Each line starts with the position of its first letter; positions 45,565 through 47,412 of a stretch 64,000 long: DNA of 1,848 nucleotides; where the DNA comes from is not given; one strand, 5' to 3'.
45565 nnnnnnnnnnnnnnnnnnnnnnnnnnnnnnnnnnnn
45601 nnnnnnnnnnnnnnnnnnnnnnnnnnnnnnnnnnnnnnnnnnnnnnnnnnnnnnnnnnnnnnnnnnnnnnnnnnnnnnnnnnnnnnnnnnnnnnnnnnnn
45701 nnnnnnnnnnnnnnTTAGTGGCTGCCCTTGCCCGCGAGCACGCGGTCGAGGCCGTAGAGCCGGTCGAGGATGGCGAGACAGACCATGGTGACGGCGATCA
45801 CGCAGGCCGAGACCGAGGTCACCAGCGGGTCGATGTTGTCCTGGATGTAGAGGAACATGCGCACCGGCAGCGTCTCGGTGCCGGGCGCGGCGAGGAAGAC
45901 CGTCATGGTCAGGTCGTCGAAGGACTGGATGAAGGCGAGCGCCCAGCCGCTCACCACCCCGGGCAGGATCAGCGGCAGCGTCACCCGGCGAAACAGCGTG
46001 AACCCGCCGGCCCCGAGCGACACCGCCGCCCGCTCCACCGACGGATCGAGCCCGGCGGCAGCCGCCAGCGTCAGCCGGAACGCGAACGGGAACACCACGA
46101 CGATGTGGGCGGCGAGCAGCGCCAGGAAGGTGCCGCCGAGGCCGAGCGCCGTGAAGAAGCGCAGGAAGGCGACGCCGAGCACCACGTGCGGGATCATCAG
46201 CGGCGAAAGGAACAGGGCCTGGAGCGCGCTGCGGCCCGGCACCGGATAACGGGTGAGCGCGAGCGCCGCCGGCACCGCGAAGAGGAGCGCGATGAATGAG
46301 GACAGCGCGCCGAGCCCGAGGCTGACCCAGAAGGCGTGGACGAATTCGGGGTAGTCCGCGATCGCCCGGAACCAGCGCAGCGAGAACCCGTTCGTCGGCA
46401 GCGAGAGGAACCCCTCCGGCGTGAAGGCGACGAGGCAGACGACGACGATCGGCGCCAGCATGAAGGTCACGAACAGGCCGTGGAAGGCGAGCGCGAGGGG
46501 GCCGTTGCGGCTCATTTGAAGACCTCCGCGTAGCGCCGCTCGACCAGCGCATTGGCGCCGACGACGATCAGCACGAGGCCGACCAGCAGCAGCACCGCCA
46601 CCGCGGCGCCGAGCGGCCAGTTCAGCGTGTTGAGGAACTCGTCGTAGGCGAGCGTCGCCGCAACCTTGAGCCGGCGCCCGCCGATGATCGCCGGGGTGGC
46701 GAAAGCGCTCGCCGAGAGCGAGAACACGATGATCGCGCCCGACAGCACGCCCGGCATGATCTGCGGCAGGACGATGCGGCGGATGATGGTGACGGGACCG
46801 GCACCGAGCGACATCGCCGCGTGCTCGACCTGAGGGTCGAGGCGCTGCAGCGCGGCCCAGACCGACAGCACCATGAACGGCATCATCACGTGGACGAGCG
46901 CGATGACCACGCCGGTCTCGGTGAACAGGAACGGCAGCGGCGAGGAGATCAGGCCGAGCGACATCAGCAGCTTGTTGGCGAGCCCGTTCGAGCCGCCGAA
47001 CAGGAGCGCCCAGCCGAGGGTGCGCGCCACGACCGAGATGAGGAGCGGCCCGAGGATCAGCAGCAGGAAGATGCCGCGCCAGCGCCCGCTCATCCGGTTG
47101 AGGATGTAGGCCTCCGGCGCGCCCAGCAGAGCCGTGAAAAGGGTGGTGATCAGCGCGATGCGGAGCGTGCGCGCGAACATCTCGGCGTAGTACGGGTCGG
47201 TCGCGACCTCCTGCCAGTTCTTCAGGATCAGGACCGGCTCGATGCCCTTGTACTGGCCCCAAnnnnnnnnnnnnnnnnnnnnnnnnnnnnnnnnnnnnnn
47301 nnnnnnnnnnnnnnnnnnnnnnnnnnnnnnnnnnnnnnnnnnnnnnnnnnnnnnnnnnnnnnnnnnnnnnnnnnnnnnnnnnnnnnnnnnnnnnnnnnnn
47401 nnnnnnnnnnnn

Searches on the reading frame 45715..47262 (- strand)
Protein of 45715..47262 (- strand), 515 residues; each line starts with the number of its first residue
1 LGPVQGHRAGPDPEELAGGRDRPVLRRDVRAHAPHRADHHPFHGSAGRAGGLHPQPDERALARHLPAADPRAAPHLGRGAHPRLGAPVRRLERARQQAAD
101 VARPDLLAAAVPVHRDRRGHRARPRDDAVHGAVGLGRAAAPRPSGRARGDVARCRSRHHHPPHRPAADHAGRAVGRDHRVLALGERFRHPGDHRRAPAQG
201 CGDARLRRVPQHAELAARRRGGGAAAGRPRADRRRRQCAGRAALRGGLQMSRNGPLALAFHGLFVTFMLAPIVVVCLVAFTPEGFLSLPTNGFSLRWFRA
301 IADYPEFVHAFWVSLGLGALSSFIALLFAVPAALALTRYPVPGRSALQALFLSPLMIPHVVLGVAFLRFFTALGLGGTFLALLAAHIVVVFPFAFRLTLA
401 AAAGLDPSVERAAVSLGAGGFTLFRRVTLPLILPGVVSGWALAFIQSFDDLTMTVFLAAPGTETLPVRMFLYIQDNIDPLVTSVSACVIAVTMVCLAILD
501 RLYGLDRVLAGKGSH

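Call 11: search_protein_families(library=pfam, proteins=[window:45715-47262:-], max_evalue=0.001)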
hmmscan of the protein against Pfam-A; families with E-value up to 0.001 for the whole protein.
window:45715-47262:- (515 aa): 1 family
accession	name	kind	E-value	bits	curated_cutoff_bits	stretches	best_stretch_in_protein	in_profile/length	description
PF00528.27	BPD_transp_1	-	9e-13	48.8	26.4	1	331-503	7-175/184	Binding-protein-dependent transport system inner membrane component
